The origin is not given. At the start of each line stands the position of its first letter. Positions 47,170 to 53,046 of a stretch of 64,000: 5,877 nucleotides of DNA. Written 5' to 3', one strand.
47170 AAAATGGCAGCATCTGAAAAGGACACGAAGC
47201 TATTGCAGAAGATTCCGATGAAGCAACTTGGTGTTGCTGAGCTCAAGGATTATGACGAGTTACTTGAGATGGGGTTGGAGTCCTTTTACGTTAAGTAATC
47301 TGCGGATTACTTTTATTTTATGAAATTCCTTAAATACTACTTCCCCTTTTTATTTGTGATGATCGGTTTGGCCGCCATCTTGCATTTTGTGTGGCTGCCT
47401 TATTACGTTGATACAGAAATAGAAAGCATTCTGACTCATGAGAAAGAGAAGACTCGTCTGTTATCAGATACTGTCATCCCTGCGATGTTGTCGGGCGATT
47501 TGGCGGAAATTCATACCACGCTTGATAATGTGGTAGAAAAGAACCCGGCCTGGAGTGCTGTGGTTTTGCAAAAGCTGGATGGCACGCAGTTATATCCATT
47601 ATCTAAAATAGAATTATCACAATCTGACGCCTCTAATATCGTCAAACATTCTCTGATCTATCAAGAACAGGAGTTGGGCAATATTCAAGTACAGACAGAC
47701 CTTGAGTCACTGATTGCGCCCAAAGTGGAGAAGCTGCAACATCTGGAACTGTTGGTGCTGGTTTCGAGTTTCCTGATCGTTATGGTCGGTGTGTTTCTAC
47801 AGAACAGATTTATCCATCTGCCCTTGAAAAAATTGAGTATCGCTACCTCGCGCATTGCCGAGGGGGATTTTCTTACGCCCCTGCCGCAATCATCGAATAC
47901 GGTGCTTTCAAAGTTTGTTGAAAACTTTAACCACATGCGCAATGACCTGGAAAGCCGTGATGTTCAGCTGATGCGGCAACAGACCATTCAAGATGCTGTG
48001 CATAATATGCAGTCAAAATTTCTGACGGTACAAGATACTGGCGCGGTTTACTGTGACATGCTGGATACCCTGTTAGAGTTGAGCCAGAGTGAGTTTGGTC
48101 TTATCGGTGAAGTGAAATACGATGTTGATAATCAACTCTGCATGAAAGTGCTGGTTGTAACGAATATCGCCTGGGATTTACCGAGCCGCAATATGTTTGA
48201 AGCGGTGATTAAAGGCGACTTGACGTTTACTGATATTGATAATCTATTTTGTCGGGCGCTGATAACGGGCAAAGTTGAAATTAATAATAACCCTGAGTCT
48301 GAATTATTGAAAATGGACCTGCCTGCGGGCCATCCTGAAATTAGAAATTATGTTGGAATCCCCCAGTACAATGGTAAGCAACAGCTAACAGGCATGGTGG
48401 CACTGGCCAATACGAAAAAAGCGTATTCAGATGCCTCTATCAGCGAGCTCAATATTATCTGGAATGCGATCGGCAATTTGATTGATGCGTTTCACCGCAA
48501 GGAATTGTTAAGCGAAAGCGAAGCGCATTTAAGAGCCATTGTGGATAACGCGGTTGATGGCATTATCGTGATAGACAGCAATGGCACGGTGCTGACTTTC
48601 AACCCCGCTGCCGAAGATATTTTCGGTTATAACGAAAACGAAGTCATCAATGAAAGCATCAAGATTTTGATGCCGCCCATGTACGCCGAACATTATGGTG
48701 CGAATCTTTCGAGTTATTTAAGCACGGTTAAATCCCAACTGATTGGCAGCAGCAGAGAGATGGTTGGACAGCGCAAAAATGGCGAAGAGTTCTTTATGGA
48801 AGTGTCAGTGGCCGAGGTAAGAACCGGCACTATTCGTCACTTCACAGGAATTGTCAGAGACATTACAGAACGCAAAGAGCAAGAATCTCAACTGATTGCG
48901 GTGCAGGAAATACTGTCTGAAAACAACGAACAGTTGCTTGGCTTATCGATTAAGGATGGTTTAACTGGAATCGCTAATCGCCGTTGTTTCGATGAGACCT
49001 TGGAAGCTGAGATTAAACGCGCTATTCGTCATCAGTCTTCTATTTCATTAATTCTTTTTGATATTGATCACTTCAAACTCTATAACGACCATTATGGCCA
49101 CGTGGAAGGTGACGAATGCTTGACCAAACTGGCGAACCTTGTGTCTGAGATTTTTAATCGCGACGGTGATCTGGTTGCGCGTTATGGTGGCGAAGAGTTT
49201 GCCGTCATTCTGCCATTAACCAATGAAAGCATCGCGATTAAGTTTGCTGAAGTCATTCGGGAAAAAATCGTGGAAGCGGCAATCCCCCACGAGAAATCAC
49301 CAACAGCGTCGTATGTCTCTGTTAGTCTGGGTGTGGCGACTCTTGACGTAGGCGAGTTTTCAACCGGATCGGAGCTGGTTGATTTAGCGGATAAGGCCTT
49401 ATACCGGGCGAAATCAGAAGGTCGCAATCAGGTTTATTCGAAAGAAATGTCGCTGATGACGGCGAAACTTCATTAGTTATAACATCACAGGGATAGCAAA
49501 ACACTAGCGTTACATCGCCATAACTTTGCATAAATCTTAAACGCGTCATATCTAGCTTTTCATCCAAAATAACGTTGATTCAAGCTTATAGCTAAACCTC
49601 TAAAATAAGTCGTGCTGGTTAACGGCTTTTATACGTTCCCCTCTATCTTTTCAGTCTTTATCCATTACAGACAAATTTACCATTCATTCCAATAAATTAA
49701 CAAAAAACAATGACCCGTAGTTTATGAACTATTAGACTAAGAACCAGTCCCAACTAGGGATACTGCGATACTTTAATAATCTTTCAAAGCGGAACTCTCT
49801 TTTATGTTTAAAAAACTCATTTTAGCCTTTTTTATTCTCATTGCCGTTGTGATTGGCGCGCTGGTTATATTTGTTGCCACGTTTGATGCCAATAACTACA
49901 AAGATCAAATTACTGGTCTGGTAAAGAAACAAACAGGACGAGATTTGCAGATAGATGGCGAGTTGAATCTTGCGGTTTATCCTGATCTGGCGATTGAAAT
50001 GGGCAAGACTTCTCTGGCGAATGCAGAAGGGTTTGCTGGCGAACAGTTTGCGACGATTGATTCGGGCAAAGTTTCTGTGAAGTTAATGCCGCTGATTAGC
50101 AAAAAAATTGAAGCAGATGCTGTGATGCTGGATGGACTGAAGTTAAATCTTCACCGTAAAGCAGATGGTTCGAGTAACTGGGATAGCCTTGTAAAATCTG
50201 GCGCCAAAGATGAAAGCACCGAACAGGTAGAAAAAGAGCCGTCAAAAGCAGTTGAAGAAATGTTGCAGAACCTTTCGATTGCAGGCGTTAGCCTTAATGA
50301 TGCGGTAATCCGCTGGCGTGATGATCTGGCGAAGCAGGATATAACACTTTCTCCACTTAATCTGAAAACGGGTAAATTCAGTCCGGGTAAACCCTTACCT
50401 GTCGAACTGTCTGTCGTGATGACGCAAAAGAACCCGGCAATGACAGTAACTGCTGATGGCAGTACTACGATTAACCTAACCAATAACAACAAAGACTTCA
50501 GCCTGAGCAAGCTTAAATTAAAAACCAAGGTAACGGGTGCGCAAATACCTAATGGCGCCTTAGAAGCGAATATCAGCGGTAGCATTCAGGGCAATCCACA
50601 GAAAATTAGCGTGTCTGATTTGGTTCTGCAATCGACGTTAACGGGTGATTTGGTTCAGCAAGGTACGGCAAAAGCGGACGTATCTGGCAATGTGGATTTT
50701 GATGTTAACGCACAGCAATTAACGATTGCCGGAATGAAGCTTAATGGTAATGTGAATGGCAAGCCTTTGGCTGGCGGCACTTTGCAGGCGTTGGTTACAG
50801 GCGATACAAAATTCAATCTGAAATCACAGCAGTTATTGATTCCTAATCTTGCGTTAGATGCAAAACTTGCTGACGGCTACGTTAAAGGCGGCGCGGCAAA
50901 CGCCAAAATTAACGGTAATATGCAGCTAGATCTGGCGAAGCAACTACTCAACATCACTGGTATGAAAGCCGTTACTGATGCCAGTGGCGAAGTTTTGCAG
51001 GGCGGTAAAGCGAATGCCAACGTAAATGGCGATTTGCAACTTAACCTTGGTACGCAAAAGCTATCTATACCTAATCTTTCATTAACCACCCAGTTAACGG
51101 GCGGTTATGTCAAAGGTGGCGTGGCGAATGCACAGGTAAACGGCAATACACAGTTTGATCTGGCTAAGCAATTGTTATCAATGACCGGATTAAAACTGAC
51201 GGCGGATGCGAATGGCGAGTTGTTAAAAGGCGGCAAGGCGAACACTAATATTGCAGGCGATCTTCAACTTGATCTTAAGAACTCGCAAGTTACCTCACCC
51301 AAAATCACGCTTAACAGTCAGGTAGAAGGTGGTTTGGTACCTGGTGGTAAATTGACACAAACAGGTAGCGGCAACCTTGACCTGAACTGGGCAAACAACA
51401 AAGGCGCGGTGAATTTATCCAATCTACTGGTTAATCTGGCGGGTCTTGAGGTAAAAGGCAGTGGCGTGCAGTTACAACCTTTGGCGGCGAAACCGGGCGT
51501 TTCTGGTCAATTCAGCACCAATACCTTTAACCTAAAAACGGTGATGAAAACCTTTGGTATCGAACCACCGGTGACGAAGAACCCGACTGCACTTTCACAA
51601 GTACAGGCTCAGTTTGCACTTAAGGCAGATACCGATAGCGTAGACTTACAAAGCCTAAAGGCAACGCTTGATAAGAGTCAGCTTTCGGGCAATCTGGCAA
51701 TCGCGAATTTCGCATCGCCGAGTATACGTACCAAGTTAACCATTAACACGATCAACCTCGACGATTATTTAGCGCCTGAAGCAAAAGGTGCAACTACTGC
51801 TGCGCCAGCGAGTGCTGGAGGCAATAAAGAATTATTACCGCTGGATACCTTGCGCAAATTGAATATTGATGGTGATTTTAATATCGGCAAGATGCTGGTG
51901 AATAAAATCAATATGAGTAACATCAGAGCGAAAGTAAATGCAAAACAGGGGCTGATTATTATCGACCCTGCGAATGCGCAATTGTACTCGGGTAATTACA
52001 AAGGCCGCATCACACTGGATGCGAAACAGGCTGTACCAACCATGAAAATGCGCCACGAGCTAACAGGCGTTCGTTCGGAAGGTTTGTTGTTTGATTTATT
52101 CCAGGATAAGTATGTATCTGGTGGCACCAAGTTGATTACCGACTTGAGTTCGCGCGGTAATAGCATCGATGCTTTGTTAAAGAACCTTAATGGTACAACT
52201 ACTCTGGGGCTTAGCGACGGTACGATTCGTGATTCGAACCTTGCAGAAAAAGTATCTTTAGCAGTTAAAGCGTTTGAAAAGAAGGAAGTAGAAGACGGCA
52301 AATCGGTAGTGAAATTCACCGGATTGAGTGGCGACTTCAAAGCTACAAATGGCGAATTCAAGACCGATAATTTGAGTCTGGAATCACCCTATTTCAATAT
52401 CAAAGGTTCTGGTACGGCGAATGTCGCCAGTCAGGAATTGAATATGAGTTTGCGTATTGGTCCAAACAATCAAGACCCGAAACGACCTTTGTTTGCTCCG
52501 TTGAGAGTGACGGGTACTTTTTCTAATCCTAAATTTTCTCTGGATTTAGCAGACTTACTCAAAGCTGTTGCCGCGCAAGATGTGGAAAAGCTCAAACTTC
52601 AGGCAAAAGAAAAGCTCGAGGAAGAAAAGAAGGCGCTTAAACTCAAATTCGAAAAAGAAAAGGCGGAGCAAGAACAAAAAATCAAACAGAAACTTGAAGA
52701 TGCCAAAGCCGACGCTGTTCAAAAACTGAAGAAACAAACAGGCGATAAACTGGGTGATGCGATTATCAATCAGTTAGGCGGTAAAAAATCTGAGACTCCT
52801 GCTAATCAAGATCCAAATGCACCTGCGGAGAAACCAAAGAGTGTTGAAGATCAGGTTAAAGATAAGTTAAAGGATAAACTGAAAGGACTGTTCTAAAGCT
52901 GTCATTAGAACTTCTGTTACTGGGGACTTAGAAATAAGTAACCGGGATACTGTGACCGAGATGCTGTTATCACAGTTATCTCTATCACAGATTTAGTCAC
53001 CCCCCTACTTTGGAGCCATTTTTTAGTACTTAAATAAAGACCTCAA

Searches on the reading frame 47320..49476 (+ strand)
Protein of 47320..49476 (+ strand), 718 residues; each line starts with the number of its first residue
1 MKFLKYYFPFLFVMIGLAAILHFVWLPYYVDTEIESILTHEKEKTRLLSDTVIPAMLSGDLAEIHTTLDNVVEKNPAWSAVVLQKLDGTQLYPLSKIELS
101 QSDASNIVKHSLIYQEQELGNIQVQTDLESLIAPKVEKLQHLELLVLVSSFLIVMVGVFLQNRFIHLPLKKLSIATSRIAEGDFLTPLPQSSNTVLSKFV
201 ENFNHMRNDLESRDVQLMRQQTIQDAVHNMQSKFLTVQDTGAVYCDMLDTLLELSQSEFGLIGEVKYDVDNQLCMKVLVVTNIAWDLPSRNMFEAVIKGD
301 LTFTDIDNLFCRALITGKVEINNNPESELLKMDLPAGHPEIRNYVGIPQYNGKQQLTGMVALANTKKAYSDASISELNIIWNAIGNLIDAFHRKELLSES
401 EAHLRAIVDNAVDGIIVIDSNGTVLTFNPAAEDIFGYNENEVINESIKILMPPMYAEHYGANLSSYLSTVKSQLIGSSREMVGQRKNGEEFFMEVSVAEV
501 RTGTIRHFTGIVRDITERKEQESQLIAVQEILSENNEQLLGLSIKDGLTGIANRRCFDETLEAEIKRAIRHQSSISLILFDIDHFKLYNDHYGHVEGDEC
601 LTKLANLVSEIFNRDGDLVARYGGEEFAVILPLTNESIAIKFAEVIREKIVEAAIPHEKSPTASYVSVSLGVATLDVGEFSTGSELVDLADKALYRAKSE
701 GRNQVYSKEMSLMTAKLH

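Call 56: search_protein_families(library=pfam, proteins=[window:47320-49476:+], max_evalue=0.001)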
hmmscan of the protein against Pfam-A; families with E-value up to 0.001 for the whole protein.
window:47320-49476:+ (718 aa): 8 families
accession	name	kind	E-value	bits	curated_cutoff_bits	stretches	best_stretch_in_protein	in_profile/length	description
PF00990.26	GGDEF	-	3.7e-49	167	23.8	1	545-704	3-161/161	Diguanylate cyclase, GGDEF domain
PF00989.32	PAS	-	9.8e-17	61.4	22.6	1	402-515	1-113/113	PAS fold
PF13426.13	PAS_9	-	9.1e-16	58.5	27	1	413-517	2-103/103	PAS domain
PF08448.16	PAS_4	-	9.4e-12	45.6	23.1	1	408-520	1-110/110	PAS fold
PF13188.13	PAS_8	-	1.1e-09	38.3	21.8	1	403-459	2-55/65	PAS domain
PF13185.12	GAF_2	-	1.5e-08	35.4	28.6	1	247-389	11-136/136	GAF domain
PF00672.30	HAMP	-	0.00021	22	25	1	163-211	4-52/53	HAMP domain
PF24820.1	Diguanyl_cycl_sensor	-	0.00085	19.7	28.1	0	412-501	6-97/109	Diguanylate cyclase-like sensor domain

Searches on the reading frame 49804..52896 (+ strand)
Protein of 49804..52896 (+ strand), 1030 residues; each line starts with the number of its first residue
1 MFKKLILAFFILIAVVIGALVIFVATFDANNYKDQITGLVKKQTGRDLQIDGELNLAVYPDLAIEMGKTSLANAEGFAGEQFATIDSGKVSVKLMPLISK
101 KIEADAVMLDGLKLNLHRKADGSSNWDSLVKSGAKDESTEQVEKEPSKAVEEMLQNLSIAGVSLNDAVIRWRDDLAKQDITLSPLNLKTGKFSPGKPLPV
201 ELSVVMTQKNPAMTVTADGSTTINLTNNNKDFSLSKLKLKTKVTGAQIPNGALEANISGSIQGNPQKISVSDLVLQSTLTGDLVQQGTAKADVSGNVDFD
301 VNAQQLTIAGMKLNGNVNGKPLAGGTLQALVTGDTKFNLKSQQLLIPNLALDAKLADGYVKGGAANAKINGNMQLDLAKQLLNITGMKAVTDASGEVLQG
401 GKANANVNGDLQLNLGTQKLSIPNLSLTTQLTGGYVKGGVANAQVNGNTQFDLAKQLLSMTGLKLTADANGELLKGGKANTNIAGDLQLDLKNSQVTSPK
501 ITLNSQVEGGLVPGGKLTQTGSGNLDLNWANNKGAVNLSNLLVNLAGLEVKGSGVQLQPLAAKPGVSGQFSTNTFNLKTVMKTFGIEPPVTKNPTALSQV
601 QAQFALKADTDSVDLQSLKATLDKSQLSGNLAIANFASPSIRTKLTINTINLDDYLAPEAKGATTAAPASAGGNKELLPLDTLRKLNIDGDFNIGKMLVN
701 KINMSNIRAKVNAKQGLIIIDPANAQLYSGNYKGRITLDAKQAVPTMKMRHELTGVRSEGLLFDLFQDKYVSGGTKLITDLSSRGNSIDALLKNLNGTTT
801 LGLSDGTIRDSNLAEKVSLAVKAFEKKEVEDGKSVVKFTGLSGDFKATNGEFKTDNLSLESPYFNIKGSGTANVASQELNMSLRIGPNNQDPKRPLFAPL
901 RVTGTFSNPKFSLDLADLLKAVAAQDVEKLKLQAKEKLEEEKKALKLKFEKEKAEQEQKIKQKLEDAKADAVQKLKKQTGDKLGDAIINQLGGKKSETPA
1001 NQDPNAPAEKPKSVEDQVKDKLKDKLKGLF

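Call 56: search_protein_families(library=pfam, proteins=[window:49804-52896:+], max_evalue=0.001)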
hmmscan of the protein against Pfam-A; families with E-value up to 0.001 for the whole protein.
window:49804-52896:+ (1030 aa): 3 families
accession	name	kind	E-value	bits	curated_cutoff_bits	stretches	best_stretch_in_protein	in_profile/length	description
PF05170.20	AsmA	-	1.1e-52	180.1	29.8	2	5-547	8-482/607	AsmA family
PF13116.12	YhdP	-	2.5e-14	52.6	46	2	3-350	12-331/1224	YhdP protein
PF05359.17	DUF748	-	1.2e-13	50.5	50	1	5-473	17-432/1037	Domain of Unknown Function (DUF748)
